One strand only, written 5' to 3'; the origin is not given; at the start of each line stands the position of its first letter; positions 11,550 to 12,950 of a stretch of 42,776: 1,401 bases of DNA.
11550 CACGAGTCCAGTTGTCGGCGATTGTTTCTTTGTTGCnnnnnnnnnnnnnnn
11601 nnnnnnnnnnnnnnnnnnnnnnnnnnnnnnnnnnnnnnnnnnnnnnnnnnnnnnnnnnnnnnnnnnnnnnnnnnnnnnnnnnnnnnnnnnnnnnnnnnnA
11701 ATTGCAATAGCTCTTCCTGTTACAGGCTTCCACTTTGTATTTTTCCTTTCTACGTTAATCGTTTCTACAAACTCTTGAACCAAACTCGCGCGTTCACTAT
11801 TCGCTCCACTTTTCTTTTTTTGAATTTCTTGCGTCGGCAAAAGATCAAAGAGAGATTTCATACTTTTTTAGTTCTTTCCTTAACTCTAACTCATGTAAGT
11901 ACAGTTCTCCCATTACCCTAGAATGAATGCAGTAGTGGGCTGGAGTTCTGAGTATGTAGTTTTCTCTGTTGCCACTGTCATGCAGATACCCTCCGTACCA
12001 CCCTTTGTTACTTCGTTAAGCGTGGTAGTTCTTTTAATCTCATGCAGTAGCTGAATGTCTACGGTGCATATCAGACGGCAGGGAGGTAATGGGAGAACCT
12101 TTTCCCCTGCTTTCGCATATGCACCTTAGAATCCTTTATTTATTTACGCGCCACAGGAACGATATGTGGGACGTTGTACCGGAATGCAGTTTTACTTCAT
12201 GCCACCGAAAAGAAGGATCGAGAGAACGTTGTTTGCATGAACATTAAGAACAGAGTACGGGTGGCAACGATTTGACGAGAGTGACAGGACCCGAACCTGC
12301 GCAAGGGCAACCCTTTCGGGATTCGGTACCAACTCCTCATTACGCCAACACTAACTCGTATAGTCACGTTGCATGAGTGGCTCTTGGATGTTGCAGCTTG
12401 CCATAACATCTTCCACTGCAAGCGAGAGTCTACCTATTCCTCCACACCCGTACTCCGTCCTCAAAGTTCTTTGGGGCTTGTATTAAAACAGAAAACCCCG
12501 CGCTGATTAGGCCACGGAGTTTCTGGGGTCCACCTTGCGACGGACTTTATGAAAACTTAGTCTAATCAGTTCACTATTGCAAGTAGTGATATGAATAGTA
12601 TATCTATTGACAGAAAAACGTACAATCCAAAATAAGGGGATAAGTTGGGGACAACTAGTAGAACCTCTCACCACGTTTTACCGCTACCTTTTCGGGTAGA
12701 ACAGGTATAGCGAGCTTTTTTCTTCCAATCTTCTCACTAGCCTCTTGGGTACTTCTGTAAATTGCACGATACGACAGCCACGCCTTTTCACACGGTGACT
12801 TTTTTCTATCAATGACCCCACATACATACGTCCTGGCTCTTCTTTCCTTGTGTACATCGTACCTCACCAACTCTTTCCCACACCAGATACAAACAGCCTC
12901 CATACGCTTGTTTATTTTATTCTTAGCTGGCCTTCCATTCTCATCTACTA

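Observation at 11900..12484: About 590 nt of ORF-poor, helix-dense sequence on the early strand: candidate large structured RNA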

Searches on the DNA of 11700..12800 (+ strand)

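Call 4: search_rna_families(source=window, start=11700, end=12800, threshold=evalue, max_evalue=10, show_alignments=3)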
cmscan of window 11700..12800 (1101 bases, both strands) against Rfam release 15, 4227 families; matches with E-value up to 10: 3.
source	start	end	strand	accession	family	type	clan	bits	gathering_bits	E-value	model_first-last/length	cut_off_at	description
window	12690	12743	-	RF01546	TB6Cs1H1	Gene; snRNA; snoRNA; HACA-box;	-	21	40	0.083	1-66/66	no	Trypanosomatid snoRNA TB6Cs1H1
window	11818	11907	+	RF02555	hveRNA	Gene; rRNA;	-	18.5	90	4.5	1-124/124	no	mt-5S-like H. vermiformis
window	12060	12128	+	RF03371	mir-4788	Gene; miRNA;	-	16.6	91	7.3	1-80/80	no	mir-4788 microRNA precursor family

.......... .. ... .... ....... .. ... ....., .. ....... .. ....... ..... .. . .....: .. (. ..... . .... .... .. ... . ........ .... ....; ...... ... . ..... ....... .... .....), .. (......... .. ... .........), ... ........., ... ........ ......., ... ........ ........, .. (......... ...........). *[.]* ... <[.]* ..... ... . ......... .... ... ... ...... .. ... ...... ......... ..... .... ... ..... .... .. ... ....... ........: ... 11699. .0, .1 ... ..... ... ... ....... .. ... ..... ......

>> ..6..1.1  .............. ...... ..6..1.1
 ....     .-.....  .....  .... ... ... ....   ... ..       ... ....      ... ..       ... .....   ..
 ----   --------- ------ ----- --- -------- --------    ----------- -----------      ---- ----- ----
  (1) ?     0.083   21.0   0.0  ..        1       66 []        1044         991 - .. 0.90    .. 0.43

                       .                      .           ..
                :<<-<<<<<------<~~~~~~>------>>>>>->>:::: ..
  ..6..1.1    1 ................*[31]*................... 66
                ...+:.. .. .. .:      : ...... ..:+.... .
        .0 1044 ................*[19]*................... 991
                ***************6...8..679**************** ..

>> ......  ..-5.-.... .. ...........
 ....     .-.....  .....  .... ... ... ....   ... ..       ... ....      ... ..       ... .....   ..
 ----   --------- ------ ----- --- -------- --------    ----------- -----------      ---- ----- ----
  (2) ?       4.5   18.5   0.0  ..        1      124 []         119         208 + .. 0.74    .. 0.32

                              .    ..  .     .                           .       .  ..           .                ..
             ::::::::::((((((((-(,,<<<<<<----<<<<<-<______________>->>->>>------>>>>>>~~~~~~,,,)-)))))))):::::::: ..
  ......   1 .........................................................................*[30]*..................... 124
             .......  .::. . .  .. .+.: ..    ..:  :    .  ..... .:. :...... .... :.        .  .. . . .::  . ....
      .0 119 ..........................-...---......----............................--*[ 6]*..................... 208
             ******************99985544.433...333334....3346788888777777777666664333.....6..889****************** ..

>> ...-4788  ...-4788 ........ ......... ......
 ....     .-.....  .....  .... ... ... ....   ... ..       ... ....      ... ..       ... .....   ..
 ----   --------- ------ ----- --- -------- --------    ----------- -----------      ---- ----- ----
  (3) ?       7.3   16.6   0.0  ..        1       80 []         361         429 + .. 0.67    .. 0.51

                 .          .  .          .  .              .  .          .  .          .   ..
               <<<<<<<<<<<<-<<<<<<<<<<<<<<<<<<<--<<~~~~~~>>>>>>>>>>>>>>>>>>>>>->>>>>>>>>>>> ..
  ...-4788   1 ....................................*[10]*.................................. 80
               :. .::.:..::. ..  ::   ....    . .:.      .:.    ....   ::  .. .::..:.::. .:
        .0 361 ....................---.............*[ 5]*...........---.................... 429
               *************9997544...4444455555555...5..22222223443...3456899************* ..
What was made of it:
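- On GOLLD / ROOL / OLE / raiA / HEARO (large ornate RNAs in Rfam): At E <= 10 on 11700-12800 it gave only three chance-level hits: a snoRNA, a mt-5S-like RNA and a miRNA (call 4).
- On Group I / group II self-splicing introns: No Intron_gpI, Intron_gpII or group-II-D1D4 hit at E <= 10 (call 4).
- On C4 / CI leader-embedded antisense RNA (P1, P7, P4): No hit at E <= 10 (call 4).
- Closest known: Leader-embedded antisense RNAs of phages P1/P7. Different: No match to the Rfam C4 model (call 4).
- There is no match to the Rfam C4 family (call 4).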

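Call 10: search_dna_similar(query=window:11862-12654:+, collection=phages, mode=distant, max_rows=30)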
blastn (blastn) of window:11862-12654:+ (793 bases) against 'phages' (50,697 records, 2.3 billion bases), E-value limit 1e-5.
No match.

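Call 77: build_rna_model(alignment_id=A2)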
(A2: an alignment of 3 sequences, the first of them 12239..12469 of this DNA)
Model R1 built from alignment A2 (3 sequences, 231 columns); structure: RNAalifold consensus.
model positions 231; base pairs 82; branch points 1; effective number of sequences 0.54; information 0.589 bits per position. Calibrated on 0.2 Mb of random sequence (short: E-values are rough).
structure used (alignment columns):
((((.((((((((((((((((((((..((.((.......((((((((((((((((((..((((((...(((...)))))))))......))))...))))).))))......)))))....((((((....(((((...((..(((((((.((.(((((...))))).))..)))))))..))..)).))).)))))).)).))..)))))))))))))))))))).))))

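Call 82: search_with_rna_model(model_id=R1, sources=[L001, L002, L003, L008, L009, L010, L011, L012, L013, L014, L015, L016, L017, L018, L019, L020, L021, L022, L023, L024, L025, L026, L027, L028, L029, L030, L031, L032, L033, L034, L035, L036, L037, L038, L039, L040, L041, L042, L043, L044, L045, L046, L047, L048, L049, L050, L051, L052, L053, L054, L055, L056, L057, L058, L059, L060, L061, L062, L063, L064, L065, L066, L067, L068, L069, L070, L071, L072, L073, L074, L075, L076, L077, L078, L079, L080, L081, L082, L083, L084, L085, L086, L087, L088, L089, L090, L091, L092, L093, L094, L095, L096, L097, L098, L099, L100, L101, L102, L103, L104], max_evalue=5)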
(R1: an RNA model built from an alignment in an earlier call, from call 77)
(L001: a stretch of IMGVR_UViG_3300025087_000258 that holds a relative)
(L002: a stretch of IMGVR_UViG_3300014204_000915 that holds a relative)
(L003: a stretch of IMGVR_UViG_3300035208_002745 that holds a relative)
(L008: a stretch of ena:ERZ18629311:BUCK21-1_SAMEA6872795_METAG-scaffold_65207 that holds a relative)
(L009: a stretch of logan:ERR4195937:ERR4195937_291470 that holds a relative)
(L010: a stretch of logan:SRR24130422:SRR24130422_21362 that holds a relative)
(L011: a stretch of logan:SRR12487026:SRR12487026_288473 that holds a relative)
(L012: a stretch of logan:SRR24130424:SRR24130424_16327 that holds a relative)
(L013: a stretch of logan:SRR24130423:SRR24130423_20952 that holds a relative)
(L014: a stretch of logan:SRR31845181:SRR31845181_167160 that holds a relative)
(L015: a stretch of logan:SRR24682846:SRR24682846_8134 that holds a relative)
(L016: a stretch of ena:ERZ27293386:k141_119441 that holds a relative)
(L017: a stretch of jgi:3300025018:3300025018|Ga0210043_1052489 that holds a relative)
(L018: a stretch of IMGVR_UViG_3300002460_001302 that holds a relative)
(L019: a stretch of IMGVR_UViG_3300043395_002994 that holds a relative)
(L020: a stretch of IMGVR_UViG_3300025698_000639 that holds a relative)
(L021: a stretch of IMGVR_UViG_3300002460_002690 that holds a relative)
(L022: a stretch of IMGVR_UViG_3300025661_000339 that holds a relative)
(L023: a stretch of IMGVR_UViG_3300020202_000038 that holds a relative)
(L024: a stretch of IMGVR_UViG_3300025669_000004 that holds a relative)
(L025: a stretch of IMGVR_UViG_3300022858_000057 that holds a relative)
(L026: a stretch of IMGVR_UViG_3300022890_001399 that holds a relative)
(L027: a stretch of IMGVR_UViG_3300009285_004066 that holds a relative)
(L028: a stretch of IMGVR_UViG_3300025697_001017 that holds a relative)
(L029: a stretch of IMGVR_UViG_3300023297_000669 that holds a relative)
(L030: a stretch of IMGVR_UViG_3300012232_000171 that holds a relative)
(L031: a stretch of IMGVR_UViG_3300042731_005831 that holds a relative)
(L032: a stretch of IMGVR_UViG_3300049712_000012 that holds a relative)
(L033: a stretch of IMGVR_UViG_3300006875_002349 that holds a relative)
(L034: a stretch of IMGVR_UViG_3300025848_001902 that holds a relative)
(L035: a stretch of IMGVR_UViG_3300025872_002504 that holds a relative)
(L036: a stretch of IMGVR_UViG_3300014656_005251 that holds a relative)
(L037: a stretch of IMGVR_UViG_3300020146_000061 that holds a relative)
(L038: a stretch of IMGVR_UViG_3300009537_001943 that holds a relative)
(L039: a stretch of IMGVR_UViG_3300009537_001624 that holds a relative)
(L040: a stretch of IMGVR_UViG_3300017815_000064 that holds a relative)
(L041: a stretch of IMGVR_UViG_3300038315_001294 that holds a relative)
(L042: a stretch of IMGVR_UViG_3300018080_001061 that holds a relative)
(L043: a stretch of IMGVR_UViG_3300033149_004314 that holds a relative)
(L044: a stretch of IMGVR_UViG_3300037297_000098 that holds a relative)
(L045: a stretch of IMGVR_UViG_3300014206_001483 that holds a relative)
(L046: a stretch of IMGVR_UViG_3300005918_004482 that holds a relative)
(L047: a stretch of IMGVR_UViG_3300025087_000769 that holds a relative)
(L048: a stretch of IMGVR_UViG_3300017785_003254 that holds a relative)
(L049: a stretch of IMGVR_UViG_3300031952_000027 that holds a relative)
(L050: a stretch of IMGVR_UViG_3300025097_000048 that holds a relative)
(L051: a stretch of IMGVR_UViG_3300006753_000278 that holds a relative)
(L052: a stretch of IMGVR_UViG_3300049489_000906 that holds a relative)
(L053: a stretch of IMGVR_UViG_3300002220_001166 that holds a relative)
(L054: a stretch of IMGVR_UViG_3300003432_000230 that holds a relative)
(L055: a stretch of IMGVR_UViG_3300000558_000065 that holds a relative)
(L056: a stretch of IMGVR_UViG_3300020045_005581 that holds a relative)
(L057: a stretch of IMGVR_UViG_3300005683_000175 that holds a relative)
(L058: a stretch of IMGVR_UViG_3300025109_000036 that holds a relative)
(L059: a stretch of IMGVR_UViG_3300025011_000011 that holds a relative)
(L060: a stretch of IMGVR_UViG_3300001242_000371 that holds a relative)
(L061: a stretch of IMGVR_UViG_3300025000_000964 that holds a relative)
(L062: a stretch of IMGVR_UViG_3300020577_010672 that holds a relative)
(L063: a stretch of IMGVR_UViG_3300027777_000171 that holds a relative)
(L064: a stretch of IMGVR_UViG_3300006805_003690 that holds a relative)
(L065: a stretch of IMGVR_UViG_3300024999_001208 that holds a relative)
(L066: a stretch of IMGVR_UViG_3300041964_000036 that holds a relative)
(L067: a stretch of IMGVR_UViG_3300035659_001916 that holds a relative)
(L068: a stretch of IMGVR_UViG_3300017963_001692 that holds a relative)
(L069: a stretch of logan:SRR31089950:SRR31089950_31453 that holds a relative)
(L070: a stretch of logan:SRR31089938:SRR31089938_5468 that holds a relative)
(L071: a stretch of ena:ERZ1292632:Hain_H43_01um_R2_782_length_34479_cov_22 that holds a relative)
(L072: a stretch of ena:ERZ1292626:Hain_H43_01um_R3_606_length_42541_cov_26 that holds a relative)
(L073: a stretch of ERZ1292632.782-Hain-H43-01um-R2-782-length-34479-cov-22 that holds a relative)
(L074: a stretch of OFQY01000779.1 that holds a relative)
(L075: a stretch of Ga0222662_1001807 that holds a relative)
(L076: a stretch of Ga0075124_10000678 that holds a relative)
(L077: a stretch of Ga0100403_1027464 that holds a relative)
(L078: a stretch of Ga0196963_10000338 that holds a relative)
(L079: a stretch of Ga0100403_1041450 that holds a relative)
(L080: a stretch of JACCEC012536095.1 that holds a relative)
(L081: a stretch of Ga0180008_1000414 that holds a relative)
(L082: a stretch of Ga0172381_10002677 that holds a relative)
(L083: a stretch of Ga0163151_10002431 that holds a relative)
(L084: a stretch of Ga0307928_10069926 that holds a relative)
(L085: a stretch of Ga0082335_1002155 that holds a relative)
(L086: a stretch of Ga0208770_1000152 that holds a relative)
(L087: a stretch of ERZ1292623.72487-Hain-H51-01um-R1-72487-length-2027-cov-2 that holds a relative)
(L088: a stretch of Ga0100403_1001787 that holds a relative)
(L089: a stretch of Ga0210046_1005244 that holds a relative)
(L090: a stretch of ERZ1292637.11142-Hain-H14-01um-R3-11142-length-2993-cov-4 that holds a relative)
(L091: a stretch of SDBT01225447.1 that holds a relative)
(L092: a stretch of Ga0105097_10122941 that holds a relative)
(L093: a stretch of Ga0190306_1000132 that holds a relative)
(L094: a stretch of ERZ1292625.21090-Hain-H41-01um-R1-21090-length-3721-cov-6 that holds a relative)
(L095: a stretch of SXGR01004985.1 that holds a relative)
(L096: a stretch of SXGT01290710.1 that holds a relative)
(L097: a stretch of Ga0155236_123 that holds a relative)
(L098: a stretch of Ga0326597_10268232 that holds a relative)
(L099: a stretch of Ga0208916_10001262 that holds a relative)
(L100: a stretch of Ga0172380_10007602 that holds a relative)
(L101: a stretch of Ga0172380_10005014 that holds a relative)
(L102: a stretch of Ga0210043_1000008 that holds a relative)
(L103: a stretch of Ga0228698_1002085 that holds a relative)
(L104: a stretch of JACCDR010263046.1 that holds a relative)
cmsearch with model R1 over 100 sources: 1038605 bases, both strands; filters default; matches with E-value up to 5: 0.
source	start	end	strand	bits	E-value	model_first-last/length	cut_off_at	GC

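Call 83: search_with_rna_model(model_id=R1, sources=[L105, L106, L107, L108, L109, L110, L111, L112, L113, L114, L115, L116, L117, L118, L119, L120, L121, L122, L123, L124, L125, L126, L127, L128, L129, L130, L131, L132, L133, L134, L135, L136, L137, L138, L139, L140, L141, L142, L143, L144, L145, L146, L147, L148, L149, L150, L151, L152, L153, L154, L155, L156, L157, L158, L159, L160, L161, L162, L163, L164, L165, L166, L167, L168, L169, L170, L171, L172, L173, L174, L175, L176, L177, L178, L179, L180, L181, L182, L183, L184, L185, L186, L187, L188, L189, L190, L191, L192, L193, L194, L195, L196, L197, L198, L199, L200, L201, L202, L203, L204], max_evalue=5)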
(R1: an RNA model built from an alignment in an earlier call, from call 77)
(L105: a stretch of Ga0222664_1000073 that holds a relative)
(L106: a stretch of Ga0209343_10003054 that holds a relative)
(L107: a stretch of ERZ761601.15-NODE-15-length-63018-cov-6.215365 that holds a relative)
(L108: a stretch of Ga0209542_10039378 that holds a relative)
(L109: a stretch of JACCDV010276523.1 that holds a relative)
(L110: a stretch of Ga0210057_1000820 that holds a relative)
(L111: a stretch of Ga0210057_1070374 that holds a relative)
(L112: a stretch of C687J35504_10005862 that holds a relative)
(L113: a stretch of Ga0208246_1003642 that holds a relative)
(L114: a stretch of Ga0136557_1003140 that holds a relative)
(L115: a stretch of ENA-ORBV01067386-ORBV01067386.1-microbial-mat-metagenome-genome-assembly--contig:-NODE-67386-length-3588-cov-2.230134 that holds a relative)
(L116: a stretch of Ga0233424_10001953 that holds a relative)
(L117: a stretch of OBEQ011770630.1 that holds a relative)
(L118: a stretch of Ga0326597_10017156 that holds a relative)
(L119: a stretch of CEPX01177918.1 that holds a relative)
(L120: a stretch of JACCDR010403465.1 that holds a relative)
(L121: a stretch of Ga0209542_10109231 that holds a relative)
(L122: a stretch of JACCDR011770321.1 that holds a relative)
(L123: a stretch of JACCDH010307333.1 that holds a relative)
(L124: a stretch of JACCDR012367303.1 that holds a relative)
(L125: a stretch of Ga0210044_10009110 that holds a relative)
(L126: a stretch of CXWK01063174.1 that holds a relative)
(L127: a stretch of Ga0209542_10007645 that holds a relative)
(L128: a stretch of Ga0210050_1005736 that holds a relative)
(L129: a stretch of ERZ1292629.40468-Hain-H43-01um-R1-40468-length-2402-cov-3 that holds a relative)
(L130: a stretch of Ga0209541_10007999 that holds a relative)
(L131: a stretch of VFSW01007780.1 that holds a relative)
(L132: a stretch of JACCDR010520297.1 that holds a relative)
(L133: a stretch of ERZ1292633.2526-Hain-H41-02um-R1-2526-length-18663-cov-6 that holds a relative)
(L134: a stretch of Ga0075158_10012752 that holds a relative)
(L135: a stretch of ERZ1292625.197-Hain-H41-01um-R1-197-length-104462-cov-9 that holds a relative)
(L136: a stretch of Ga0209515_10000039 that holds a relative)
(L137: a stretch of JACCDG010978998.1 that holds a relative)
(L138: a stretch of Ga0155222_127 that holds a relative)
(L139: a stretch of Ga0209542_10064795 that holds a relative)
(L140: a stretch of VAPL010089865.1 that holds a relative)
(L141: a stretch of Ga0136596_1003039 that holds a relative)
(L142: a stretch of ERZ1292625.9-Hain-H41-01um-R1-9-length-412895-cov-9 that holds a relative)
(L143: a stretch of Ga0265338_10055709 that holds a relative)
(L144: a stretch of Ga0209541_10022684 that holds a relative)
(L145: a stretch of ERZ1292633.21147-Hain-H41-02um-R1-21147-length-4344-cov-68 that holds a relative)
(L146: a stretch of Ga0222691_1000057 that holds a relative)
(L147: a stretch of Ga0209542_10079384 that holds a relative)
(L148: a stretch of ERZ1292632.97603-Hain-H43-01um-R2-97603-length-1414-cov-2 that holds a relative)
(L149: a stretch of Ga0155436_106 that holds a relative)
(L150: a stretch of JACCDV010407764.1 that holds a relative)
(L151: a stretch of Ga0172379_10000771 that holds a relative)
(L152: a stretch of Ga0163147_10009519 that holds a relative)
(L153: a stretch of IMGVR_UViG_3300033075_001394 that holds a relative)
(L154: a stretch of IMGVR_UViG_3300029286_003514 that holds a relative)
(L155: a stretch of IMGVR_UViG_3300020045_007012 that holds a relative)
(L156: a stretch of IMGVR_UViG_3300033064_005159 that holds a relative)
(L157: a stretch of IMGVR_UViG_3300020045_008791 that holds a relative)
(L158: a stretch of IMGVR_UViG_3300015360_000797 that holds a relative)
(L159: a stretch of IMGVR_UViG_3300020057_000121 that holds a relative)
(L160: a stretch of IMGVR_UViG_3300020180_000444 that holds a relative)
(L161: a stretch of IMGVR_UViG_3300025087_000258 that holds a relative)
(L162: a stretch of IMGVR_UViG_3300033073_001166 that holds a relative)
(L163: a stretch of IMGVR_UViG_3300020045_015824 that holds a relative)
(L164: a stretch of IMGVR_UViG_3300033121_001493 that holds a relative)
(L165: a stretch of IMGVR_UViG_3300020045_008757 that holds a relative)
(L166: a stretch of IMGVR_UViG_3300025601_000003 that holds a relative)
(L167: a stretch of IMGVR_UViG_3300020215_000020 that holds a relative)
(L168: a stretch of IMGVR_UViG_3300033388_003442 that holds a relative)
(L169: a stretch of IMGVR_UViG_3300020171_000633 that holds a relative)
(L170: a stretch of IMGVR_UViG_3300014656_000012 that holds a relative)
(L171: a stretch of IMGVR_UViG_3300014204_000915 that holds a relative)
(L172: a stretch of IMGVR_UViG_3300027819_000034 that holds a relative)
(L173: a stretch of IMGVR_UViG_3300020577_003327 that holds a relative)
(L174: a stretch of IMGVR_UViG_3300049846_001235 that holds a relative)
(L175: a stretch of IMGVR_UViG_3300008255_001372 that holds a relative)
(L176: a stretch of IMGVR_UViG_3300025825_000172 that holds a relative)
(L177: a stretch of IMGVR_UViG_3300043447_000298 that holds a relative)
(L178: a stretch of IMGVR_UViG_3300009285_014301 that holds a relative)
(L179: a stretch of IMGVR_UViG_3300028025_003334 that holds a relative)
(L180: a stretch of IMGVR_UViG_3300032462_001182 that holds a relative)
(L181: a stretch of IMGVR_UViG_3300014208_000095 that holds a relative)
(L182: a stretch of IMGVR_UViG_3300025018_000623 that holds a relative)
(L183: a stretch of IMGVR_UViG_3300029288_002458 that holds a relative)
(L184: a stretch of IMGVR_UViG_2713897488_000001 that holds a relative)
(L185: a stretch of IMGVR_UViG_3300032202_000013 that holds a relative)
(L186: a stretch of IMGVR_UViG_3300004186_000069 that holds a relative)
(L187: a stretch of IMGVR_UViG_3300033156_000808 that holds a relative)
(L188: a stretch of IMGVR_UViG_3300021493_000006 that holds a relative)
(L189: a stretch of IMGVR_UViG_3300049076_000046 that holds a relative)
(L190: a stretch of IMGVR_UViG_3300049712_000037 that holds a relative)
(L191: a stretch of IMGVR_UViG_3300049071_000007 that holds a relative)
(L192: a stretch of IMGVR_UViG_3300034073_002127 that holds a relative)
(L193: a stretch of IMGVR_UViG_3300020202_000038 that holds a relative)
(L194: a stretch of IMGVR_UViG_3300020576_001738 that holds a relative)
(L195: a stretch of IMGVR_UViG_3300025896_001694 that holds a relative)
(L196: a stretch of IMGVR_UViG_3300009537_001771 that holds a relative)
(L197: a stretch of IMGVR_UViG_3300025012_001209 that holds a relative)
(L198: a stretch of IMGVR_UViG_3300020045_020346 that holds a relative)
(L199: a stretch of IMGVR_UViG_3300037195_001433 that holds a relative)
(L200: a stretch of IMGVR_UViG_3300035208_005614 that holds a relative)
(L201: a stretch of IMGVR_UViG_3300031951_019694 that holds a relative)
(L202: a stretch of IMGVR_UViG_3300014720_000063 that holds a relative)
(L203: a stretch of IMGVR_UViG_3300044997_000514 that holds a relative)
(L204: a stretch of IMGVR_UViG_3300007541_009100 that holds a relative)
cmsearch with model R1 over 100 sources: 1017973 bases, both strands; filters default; matches with E-value up to 5: 0.
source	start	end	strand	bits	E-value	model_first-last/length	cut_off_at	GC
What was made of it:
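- Tried and rejected: A single-sequence covariance model of domain B found nothing in 2.06 Mb (calls 77, 82, 83).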
